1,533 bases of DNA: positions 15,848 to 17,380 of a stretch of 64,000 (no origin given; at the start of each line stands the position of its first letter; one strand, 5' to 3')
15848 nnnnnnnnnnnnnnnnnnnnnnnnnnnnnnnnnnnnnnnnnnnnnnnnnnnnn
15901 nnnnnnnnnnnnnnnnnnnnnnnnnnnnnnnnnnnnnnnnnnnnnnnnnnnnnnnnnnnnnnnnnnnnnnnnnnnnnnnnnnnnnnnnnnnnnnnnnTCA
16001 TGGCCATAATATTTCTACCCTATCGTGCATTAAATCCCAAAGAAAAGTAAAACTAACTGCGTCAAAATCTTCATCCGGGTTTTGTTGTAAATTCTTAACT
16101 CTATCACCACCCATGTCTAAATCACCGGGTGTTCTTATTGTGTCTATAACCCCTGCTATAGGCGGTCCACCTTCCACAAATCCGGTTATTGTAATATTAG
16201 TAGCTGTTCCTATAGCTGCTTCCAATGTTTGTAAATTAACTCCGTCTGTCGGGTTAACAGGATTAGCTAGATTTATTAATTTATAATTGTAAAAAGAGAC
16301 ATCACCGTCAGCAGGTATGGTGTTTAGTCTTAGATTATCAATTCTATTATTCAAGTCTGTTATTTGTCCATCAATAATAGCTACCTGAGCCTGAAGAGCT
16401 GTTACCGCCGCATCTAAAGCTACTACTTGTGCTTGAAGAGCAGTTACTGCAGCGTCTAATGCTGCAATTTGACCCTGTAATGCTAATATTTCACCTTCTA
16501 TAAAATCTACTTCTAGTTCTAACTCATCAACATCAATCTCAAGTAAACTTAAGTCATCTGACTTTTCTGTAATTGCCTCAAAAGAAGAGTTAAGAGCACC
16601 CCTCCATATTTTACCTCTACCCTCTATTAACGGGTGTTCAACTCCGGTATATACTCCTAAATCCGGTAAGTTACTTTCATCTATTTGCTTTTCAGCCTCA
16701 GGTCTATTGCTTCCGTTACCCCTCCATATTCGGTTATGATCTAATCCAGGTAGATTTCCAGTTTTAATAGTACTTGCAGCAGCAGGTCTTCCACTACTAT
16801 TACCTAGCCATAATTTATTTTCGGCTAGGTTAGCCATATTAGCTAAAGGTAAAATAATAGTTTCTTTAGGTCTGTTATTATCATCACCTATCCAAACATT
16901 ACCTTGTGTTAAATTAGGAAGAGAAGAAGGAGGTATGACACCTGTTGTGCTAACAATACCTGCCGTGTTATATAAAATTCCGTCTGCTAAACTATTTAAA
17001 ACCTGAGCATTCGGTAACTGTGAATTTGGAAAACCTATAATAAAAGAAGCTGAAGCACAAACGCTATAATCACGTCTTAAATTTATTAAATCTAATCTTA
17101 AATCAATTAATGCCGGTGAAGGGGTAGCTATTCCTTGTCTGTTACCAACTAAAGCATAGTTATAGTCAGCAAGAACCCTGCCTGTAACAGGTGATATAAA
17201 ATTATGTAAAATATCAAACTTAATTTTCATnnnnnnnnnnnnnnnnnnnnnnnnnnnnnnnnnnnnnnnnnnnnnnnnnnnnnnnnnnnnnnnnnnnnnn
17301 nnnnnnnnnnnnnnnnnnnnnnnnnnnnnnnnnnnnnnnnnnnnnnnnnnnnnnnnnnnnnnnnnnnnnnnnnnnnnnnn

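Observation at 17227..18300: Patatin-like phospholipase embedded in the phage tail/fibre module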

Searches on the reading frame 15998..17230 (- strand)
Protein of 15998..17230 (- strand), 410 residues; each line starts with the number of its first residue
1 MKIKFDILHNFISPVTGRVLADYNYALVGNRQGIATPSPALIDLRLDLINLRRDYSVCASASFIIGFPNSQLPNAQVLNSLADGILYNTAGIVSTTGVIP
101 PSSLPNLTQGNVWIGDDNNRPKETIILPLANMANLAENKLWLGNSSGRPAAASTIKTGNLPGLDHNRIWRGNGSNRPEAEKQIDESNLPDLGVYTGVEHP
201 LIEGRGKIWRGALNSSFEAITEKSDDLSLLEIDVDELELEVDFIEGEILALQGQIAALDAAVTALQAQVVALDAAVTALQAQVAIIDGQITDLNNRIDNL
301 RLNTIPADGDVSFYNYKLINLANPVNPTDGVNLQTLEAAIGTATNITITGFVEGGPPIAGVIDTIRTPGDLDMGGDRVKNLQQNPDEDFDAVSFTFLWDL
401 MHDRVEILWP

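Call 4: search_protein_families(library=pfam, proteins=[window:15998-17230:-], max_evalue=0.01)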
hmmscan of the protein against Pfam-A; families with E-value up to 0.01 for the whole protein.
window:15998-17230:- (410 aa): 1 family
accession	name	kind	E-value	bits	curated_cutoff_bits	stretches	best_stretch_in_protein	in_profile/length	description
PF23991.1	DUF7310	-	0.0049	17.8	40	0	219-266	11-57/83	Coiled-coil region of unknown function (DUF7310)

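Call 5: search_protein_families(library=phrogs, proteins=[window:15998-17230:-], max_evalue=0.01)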
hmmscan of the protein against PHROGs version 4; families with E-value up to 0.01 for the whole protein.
window:15998-17230:- (410 aa): 9 families
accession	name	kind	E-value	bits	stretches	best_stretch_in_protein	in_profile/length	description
phrog_2710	-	tail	2.7e-05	23.7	1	305-341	126-161/781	tail fiber protein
phrog_1219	-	tail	3.5e-05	24.6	1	226-295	67-138/233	tail needle protein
phrog_19577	-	head and packaging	0.00068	19.9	1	220-298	81-159/378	minor head protein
phrog_13980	-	tail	0.00069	19.5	0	307-342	125-160/756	tail fiber protein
phrog_13113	-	unknown function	0.0011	20.4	1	222-284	66-128/134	-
phrog_2619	-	unknown function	0.0012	20.1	1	244-293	59-108/124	-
phrog_9319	-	unknown function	0.0029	18.9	0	259-294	4-39/68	-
phrog_2647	-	head and packaging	0.0033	17.6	1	249-342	18-110/336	head decoration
phrog_5820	-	unknown function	0.0047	17.6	0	224-283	101-160/200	-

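Call 89: search_solved_structures(query=window:15998-17230:-, max_evalue=1)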
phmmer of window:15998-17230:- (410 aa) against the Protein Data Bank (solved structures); distinct sequences matched with E-value up to 1: 16.
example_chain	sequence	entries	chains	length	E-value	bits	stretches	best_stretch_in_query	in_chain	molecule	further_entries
4lin_A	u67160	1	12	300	7.7e-06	28.3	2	226-302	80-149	Tail needle protein gp26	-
2poh_A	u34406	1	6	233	0.0016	20.6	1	227-311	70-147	Head completion protein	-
4zkp_A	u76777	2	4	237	0.0017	20.5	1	227-310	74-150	Tail needle protein gp26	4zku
3c9i_A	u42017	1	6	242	0.0018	20.5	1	228-311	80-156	Tail needle protein gp26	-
8qox_B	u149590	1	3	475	0.0021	20.3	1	218-300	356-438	Conserved membrane protein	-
4zxq_A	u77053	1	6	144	0.0066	18.6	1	226-300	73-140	Tail needle protein gp26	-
6gap_A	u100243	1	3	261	0.046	15.8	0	219-273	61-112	Outer capsid protein sigma-1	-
2yo3_A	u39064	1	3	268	0.061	15.4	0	237-300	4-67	GENERAL CONTROL PROTEIN GCN4, PUTATIVE INNER MEMBRANE PROTEIN, GENERAL CONTROL PROTEIN GCN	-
6gao_A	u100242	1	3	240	0.099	14.7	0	221-301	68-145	Outer capsid protein sigma-1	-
9rgy_A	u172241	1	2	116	0.12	14.4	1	233-289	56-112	sc-apCC3-CW-0NTT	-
6gaj_A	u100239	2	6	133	0.15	14.2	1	223-304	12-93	Outer capsid protein sigma-1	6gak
9rgv_A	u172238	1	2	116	0.28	13.3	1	232-289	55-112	sc-apCC3-CW1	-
9rgw_A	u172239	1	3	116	0.39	12.8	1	235-289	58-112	sc-apCC3-CW2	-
3nmd_A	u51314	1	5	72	0.57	12.2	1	209-255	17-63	cGMP Dependent PRotein Kinase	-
4j41_A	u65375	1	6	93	0.85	11.6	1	236-301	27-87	secreted protein EsxB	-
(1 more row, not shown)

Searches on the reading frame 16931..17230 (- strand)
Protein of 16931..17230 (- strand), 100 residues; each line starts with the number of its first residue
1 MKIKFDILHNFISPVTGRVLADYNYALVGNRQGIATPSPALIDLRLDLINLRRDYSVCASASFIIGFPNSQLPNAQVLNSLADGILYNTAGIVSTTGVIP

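Call 84: find_related_loci(query=A3, collection=viral_contigs, flank=2500)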
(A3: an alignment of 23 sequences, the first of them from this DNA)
Query A3 (100 aa) in viral_contigs; peptide patterns used: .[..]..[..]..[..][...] (x = any residue, [..] = any of these).
180 stretches matched a pattern; 166 encode a relative of the query (tblastn E <= 1e-3); the best 80 are kept; 80 distinct loci.
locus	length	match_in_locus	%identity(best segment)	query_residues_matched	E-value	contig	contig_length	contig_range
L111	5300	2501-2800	96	1-100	9e-63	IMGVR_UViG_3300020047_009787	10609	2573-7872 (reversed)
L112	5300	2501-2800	93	1-100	2e-60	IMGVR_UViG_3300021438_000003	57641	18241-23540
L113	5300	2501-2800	80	1-100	5e-53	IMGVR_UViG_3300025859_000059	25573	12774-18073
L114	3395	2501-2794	77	2-99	5e-47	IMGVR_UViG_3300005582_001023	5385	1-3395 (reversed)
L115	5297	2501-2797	70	2-100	7e-45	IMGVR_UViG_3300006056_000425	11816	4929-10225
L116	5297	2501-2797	67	2-100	3e-44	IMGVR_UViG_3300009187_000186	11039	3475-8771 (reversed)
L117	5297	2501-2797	67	2-100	3e-44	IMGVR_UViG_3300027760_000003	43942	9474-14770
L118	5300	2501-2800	69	1-100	1e-43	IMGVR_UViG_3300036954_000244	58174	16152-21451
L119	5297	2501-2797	68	2-100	1e-43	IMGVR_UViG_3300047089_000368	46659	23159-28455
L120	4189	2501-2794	70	3-100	2e-43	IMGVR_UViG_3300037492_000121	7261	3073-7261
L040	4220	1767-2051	73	2-96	1e-42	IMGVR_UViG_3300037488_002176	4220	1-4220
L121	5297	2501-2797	68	2-100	6e-42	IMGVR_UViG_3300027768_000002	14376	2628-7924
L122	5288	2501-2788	69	5-100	1e-41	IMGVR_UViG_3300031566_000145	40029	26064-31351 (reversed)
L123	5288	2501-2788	69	5-100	1e-41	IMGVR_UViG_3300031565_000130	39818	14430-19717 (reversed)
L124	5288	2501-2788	69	5-100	1e-41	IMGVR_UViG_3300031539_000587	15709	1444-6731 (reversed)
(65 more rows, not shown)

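Call 87: search_solved_structures(query=A3, max_evalue=1)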
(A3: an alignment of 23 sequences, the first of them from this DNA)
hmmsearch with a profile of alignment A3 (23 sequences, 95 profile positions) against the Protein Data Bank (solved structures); distinct sequences matched with E-value up to 1: 3.
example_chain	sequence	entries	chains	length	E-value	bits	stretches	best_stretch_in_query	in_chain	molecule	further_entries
9dbf_A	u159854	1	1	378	0.039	17.1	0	31-61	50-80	Tet4 Variant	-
9dbd_A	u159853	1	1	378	0.04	17.1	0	31-61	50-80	Tet4 Variant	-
9efk_AE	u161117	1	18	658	0.18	14.9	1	57-89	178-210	orf22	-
